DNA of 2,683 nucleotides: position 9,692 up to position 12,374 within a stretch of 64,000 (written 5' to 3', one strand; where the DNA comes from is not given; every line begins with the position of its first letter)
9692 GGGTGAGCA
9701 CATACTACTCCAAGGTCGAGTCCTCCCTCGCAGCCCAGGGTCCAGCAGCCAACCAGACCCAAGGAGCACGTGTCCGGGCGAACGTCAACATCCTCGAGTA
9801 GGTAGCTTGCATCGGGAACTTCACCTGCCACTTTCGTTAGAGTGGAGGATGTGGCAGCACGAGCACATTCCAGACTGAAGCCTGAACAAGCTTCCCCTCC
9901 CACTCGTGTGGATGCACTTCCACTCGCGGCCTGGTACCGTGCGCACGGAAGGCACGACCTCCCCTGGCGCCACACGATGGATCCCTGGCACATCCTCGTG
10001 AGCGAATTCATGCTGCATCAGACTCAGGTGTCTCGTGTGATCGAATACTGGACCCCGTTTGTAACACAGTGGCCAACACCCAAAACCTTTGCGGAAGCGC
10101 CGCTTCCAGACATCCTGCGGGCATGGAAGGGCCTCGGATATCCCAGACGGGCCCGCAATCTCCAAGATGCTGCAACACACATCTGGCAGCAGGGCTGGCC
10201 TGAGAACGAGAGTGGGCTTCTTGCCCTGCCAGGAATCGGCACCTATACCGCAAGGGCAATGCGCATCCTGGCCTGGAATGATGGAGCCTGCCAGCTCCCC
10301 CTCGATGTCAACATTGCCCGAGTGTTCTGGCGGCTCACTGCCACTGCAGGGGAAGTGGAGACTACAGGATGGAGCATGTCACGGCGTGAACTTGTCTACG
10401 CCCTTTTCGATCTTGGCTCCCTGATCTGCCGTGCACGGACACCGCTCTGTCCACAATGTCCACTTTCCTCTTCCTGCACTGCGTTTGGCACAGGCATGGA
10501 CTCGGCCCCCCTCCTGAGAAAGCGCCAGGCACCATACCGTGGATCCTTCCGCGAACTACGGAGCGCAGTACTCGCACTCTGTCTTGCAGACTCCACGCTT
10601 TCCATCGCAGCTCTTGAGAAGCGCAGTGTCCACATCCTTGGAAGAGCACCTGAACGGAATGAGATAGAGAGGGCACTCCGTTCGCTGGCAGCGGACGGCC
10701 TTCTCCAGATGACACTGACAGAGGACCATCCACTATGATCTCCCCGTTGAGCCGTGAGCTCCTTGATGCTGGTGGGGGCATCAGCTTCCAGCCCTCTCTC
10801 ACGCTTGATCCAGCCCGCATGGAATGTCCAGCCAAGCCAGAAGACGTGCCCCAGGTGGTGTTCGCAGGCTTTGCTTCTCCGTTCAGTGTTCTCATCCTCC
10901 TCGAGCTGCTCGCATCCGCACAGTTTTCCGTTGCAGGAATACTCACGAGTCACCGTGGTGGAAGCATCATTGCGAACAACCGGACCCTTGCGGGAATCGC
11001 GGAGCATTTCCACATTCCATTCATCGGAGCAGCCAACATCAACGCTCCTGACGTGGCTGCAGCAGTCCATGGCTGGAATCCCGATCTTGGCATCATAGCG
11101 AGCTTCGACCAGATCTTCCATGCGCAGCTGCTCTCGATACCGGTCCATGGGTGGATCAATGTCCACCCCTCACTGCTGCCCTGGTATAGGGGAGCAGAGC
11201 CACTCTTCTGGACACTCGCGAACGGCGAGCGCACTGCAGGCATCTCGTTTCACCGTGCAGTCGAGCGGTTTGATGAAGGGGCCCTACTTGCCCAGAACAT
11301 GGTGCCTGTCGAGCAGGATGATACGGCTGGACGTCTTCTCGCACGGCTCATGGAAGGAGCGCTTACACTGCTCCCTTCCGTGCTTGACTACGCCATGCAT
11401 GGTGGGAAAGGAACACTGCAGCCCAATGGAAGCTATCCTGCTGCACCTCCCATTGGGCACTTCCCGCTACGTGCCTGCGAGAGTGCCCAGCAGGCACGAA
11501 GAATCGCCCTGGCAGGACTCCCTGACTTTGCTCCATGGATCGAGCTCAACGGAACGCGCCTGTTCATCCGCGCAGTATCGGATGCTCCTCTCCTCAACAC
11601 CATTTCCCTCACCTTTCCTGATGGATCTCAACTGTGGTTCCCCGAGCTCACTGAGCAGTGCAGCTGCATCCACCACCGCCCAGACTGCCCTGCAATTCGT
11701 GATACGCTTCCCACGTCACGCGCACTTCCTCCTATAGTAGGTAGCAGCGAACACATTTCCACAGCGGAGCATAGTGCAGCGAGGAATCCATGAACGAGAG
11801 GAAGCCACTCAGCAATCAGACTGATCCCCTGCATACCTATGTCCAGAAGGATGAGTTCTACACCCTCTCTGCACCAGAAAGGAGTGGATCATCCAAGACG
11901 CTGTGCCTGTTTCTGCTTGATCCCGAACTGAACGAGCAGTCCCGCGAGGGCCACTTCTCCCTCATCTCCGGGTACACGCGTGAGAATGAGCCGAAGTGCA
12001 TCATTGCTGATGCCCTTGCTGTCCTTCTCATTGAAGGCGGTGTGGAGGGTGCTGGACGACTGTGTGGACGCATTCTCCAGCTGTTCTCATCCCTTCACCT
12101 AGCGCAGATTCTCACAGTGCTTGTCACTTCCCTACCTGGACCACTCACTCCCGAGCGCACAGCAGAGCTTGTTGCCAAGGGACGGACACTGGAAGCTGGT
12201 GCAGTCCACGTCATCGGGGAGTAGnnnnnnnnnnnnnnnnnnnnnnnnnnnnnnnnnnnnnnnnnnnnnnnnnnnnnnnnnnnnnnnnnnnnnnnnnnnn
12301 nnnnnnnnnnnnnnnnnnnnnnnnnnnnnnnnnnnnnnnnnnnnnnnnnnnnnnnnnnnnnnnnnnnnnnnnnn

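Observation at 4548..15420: Tad/Flp pilus locus lacking ATPase, TadZ and prepilin peptidase, and split by an unrelated operon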

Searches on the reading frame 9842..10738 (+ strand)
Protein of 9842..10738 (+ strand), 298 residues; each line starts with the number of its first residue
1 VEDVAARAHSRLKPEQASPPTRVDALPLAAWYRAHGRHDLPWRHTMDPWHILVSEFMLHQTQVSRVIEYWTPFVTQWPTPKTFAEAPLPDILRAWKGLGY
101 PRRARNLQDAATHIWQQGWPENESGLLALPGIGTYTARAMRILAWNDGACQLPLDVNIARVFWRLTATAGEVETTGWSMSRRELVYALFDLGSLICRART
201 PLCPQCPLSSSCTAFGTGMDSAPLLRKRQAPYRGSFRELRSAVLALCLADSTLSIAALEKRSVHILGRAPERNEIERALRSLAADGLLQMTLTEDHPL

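Call 8: search_protein_families(library=pfam, proteins=[window:9842-10738:+], max_evalue=0.1)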
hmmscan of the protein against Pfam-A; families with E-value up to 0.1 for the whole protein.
window:9842-10738:+ (298 aa): 3 families
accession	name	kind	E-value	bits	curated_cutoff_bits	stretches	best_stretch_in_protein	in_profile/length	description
PF00730.31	HhH-GPD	-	1.7e-12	48.1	26.2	1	53-169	1-90/108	HhH-GPD superfamily base excision DNA repair protein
PF00633.29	HHH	-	0.0072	16.6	24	1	123-139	10-26/30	Helix-hairpin-helix motif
PF10576.14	EndIII_4Fe-2S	-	0.018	15.8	20.5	1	196-212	1-17/17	Iron-sulfur binding domain of endonuclease III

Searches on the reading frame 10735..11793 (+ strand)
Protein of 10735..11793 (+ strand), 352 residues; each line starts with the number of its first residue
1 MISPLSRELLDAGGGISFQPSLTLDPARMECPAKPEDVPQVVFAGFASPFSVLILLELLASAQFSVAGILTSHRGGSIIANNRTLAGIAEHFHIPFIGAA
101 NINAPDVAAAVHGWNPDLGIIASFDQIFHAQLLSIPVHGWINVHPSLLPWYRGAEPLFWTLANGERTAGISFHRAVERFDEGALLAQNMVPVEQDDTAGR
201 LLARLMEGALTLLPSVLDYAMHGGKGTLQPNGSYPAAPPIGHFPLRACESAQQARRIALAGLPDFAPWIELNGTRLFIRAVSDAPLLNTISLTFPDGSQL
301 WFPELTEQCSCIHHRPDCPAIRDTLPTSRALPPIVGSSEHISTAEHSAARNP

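Call 8: search_protein_families(library=pfam, proteins=[window:10735-11793:+], max_evalue=0.1)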
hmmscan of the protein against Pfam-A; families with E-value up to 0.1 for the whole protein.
window:10735-11793:+ (352 aa): 1 family
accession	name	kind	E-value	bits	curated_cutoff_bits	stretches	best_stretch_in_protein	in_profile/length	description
PF00551.24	Formyl_trans_N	-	7.1e-26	91.5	26.1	1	103-217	67-181/181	Formyl transferase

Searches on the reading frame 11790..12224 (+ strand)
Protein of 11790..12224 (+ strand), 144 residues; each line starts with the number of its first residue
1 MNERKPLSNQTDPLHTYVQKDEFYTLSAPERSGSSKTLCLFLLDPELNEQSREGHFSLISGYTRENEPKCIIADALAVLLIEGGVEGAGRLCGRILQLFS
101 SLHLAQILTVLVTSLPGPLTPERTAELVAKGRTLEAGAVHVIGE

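Call 8: search_protein_families(library=pfam, proteins=[window:11790-12224:+], max_evalue=0.1)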
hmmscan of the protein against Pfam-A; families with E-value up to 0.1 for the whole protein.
window:11790-12224:+ (144 aa): 1 family
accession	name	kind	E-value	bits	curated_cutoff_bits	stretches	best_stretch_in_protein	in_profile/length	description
PF14033.12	DUF4246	-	0.087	12.4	26.7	0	19-47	354-382/401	Protein of unknown function (DUF4246)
